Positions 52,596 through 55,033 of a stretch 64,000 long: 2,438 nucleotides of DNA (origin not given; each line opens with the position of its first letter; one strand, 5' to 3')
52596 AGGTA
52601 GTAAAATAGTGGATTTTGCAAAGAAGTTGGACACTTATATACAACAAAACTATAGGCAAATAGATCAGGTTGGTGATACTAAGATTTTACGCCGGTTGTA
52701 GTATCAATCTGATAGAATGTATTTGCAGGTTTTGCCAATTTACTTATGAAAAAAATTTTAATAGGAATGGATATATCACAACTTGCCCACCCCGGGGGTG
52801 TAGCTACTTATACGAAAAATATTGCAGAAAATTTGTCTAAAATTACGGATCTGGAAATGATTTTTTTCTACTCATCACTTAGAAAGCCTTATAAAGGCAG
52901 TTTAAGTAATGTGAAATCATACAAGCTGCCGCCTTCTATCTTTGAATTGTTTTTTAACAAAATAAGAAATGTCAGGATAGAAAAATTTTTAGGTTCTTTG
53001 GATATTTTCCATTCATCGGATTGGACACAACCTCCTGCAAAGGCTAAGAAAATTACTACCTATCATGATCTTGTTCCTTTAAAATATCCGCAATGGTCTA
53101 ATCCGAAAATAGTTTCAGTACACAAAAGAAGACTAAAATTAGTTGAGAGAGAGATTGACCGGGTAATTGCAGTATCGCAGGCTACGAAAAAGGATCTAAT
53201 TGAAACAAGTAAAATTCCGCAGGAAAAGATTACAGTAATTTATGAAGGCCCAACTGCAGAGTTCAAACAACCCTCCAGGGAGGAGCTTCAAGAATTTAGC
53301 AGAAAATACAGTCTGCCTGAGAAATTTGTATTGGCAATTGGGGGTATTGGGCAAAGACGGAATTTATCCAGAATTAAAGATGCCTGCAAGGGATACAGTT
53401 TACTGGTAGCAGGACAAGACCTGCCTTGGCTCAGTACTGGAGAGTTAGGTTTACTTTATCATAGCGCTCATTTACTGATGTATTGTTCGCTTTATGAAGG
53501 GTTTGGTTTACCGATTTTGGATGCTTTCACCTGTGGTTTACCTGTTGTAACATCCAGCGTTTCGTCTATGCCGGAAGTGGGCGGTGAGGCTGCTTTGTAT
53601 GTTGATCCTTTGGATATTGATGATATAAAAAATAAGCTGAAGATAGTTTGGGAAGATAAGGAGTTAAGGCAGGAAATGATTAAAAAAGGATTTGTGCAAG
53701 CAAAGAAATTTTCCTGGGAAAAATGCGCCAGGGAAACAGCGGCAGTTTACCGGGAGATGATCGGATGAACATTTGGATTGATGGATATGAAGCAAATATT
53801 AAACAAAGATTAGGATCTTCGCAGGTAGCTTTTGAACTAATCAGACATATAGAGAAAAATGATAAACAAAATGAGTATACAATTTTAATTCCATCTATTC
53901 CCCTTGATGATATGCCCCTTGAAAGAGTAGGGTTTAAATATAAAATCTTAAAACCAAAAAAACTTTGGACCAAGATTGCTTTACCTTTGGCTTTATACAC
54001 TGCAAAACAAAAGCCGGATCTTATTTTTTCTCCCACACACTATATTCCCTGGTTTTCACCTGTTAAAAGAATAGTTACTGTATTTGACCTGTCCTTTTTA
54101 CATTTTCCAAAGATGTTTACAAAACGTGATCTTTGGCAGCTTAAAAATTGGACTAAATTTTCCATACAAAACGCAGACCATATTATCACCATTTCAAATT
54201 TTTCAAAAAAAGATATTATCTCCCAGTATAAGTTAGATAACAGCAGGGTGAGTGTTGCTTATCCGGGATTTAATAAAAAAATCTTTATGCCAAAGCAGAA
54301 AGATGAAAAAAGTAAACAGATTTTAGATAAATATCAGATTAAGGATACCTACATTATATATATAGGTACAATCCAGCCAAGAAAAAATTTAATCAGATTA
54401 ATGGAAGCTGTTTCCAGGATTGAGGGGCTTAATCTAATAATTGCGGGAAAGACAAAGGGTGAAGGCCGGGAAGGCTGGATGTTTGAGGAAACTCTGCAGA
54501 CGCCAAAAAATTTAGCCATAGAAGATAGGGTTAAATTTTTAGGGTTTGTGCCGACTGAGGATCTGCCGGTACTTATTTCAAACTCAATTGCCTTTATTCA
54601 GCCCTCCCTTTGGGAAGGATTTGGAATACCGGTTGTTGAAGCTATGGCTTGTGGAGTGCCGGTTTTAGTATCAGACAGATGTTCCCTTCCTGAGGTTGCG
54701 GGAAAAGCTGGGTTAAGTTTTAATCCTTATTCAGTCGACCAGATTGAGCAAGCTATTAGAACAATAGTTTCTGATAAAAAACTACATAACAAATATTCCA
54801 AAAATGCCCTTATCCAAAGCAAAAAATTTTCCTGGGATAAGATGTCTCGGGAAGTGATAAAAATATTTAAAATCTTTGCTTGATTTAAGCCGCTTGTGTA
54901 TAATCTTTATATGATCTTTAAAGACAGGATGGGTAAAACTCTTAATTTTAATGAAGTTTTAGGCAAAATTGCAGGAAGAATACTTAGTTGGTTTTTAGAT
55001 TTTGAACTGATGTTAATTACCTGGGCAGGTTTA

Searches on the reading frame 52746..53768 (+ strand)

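Call 56: search_protein_families(library=pfam, proteins=[window:52746-53768:+], max_evalue=0.001)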
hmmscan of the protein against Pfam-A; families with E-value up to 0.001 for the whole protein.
window:52746-53768:+ (340 aa): 5 families
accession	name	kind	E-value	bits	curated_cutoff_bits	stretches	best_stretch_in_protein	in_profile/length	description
PF00534.26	Glycos_transf_1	-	2.7e-17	63.3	26.4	1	191-315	45-169/172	Glycosyl transferases group 1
PF13439.12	Glyco_transf_4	-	2.8e-15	57.2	28.5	1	16-168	1-165/170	Glycosyltransferase Family 4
PF13692.12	Glyco_trans_1_4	-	4e-12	47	27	1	225-303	67-141/142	Glycosyl transferases group 1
PF20706.3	GT4-conflict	-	0.00011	21.8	26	1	237-273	278-314/385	Family 4 Glycosyltransferase in conflict systems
PF13524.12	Glyco_trans_1_2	-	0.00019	21.9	25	1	215-328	13-139/144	Glycosyl transferase-like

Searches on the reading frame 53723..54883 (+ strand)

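Call 56: search_protein_families(library=pfam, proteins=[window:53723-54883:+], max_evalue=0.001)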
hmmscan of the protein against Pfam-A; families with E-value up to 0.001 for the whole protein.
window:53723-54883:+ (386 aa): 5 families
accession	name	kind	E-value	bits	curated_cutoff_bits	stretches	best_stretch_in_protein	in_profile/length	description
PF00534.26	Glycos_transf_1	-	4.7e-36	124.3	26.4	1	207-362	14-169/172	Glycosyl transferases group 1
PF13692.12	Glyco_trans_1_4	-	9.9e-26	91.1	27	1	210-351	3-142/142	Glycosyl transferases group 1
PF13439.12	Glyco_transf_4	-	1.4e-10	41.9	28.5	1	31-184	3-167/170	Glycosyltransferase Family 4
PF20706.3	GT4-conflict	-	2.4e-07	30.5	26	1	284-322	278-316/385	Family 4 Glycosyltransferase in conflict systems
PF13524.12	Glyco_trans_1_2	-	4e-07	30.5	25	1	225-363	4-126/144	Glycosyl transferase-like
